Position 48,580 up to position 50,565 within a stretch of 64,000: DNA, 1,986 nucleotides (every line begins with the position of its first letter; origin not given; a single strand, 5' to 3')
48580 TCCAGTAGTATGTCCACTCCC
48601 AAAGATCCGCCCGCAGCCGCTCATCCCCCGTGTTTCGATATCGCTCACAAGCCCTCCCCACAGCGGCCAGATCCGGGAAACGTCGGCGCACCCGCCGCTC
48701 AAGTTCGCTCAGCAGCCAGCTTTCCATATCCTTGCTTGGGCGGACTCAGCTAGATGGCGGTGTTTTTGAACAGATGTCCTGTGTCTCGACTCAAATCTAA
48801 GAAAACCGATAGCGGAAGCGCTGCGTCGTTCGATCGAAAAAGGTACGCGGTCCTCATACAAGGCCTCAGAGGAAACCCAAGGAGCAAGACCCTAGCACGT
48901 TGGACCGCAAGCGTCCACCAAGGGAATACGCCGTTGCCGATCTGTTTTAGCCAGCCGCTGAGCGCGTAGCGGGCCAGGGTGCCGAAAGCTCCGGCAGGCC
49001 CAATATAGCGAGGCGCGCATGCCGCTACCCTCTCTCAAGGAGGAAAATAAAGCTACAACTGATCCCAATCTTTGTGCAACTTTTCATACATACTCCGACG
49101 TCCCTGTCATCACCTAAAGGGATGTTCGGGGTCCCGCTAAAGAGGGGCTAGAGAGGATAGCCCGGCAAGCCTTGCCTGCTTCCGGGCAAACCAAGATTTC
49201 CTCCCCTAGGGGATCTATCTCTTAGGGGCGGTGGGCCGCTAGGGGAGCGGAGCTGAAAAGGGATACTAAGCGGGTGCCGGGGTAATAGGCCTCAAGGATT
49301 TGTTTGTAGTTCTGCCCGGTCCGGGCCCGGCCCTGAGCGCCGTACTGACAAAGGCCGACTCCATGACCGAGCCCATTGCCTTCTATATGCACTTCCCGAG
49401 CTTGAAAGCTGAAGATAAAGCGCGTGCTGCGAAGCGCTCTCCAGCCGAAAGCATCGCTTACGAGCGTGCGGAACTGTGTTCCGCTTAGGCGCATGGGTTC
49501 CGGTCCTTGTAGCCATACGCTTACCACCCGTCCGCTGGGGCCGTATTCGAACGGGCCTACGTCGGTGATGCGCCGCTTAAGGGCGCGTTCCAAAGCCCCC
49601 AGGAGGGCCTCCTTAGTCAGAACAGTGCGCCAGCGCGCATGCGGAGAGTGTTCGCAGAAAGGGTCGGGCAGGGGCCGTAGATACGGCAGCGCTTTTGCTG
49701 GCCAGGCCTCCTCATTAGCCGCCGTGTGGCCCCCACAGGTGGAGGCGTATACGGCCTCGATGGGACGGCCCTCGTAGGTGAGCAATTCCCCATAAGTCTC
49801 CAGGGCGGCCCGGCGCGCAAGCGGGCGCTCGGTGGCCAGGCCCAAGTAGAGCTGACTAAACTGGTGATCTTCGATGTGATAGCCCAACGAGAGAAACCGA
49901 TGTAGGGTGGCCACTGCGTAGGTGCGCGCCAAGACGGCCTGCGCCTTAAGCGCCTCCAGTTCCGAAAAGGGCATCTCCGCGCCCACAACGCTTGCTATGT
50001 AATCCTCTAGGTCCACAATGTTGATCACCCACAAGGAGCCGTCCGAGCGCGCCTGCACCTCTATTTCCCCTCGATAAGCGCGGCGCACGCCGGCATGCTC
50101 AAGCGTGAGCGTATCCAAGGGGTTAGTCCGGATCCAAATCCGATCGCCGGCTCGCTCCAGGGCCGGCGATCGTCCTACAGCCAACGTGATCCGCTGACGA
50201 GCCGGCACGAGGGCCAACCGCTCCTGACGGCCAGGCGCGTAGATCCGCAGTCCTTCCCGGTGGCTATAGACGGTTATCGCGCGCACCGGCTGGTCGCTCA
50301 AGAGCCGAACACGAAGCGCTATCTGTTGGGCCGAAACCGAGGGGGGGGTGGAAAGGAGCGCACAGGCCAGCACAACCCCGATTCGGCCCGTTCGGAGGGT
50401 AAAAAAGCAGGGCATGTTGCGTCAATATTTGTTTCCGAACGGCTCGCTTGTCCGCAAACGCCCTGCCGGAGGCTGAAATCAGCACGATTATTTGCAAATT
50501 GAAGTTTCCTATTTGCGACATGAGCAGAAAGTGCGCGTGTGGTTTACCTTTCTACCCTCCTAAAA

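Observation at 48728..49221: Roughly 490-bp low-GC noncoding island between the ECF sigma factor and the SpoIID-like gene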

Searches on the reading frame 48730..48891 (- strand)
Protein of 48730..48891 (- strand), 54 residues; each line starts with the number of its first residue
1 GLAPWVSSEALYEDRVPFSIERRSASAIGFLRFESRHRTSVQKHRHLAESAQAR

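Call 36: search_protein_families(library=pfam, proteins=[window:48730-48891:-], max_evalue=1)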
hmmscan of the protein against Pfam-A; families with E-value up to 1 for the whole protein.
seq(54 aa): 0 families

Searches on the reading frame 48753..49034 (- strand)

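Call 36: search_protein_families(library=pfam, proteins=[window:48753-49034:-], max_evalue=1)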
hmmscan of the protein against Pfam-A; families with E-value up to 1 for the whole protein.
seq(94 aa): 3 families
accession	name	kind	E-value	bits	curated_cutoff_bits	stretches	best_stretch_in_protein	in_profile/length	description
PF02537.21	CRCB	-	0.00044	21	32.9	1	11-57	3-44/103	CrcB-like protein, Camphor Resistance (CrcB)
PF09804.14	DENND11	-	0.0027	17.7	27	1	23-65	164-207/283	DENN domain-containing protein 11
PF17194.10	AbiEi_3_N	-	0.025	15.1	26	1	20-45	33-58/93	Transcriptional regulator, AbiEi antitoxin N-terminal domain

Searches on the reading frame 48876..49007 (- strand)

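Call 30: search_protein_families(library=pfam, proteins=[window:48876-49007:-], max_evalue=0.1)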
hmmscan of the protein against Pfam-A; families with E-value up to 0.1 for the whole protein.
seq(44 aa): 3 families
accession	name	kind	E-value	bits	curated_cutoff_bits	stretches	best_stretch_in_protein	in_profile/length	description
PF02537.21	CRCB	-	0.0012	19.6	32.9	1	2-44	3-40/103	CrcB-like protein, Camphor Resistance (CrcB)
PF17194.10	AbiEi_3_N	-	0.0058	17.1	26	1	11-38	33-60/93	Transcriptional regulator, AbiEi antitoxin N-terminal domain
PF09804.14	DENND11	-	0.006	16.6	27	1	14-43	164-193/283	DENN domain-containing protein 11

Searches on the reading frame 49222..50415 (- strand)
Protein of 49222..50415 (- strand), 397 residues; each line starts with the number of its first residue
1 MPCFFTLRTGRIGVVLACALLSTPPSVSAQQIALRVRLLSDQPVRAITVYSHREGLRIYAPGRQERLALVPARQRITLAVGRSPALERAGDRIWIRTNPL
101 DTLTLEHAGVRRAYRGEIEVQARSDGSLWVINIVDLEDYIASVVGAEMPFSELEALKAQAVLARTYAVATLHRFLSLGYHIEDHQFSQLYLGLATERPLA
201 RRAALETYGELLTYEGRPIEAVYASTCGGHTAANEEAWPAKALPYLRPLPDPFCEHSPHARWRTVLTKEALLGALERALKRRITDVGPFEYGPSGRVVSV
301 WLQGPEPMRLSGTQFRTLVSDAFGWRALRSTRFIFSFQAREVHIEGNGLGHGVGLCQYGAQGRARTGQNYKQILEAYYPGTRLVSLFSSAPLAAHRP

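Call 9: search_protein_families(library=pfam, proteins=[window:49222-50415:-], max_evalue=0.01)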
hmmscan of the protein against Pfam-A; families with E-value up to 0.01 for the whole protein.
window:49222-50415:- (397 aa): 1 family
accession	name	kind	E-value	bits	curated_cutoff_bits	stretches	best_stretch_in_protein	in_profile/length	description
PF08486.15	SpoIID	-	1.7e-20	73.8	23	1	125-214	2-97/97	Stage II sporulation protein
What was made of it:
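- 49222..50415 (-): SpoIID-domain gene (397 aa), the upstream flank. Its stop codon is at 49224-49222. Pfam PF08486 at 73.8 bits (call 9).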

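Call 21: find_related_loci(query=A2, collection=genome_contigs, flank=5000)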
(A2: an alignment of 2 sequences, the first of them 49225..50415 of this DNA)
Query A2 (397 aa) in genome_contigs; peptide patterns used: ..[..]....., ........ (x = any residue, [..] = any of these).
132 stretches matched a pattern; 72 encode a relative of the query (tblastn E <= 1e-3); 72 distinct loci.
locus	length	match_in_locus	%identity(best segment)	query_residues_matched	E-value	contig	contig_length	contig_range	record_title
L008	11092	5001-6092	60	34-397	3e-146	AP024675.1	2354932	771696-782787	MAG: Bacteroidetes bacterium KatS3mg041 DNA, complete genome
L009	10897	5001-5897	39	112-387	2e-52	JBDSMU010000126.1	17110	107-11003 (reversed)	MAG: Gemmatimonadales bacterium isolate cluster1_bin.40 k127_10927679, whole genome shotgun sequence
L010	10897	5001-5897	39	112-387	1e-50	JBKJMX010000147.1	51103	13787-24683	MAG: Gemmatimonadales bacterium isolate ant_bin.344 k117_1534310, whole genome shotgun sequence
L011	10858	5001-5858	38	111-383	2e-50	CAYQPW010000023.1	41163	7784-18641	MAG TPA_asm: uncultured bacterium isolate SRP214966_co6_155 genome assembly, contig: NODE_415_length_41163_cov_16.824097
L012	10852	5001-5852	38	128-387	2e-48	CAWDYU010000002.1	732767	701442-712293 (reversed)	MAG: uncultured Gemmatimonadales bacterium isolate MFD01275.bin.2.26 genome assembly, contig: contig_7569, whole genome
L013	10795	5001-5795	39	112-378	1e-42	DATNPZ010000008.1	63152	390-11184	MAG TPA_asm: Drouetiella sp. isolate SMAG_U16494 k141_20150, whole genome shotgun sequence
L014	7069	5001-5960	34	60-389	2e-42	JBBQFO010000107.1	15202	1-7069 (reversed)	MAG: Candidatus Obscuribacterales bacterium isolate Co_metawrap_1026 Cmw_1026_k141_24000134_length_15202_cov_7.0000, who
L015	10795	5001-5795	39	112-378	1e-41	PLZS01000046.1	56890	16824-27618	MAG: Candidatus Melainabacteria bacterium isolate palsa_1080 73.20120700_P3D.118_contig_5037, whole genome shotgun seque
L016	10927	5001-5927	34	60-378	2e-42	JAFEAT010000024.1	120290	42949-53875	MAG: Cyanobacteria bacterium SZAS-4 CYAN-TMP-2__24__length-120290, whole genome shotgun sequence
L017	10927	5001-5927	35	60-378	2e-42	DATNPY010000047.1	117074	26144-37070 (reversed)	MAG TPA_asm: Drouetiella sp. isolate SMAG_U16493 k141_14282, whole genome shotgun sequence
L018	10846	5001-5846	37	112-392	2e-40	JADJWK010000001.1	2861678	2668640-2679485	MAG: Candidatus Melainabacteria bacterium isolate Kalu_18-Q3-R12-55_BAT3C.239 tig00000394-10-28572790, whole genome shot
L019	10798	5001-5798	36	128-383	4e-40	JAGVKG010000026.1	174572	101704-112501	MAG: Candidatus Obscuribacterales bacterium isolate SW_9 c_000000021659, whole genome shotgun sequence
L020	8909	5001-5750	37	130-383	5e-40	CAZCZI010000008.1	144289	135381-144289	MAG TPA_asm: uncultured Candidatus Obscuribacterales bacterium isolate SRP173033_co1_38 genome assembly, contig: NODE_12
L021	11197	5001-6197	31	3-386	3e-38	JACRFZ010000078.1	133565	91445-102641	MAG: Candidatus Melainabacteria bacterium isolate NC_groundwater_1738_Pr3_B-0.1um_53_12 SR-2_scaffold_141_2803166, whole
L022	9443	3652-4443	37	113-383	2e-37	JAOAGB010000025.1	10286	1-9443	MAG: Thermodesulfovibrio sp. isolate SKW306 k141_1076051, whole genome shotgun sequence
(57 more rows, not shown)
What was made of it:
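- Tried and rejected: All other hits were below 40% identity, in unrelated phyla (call 21).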
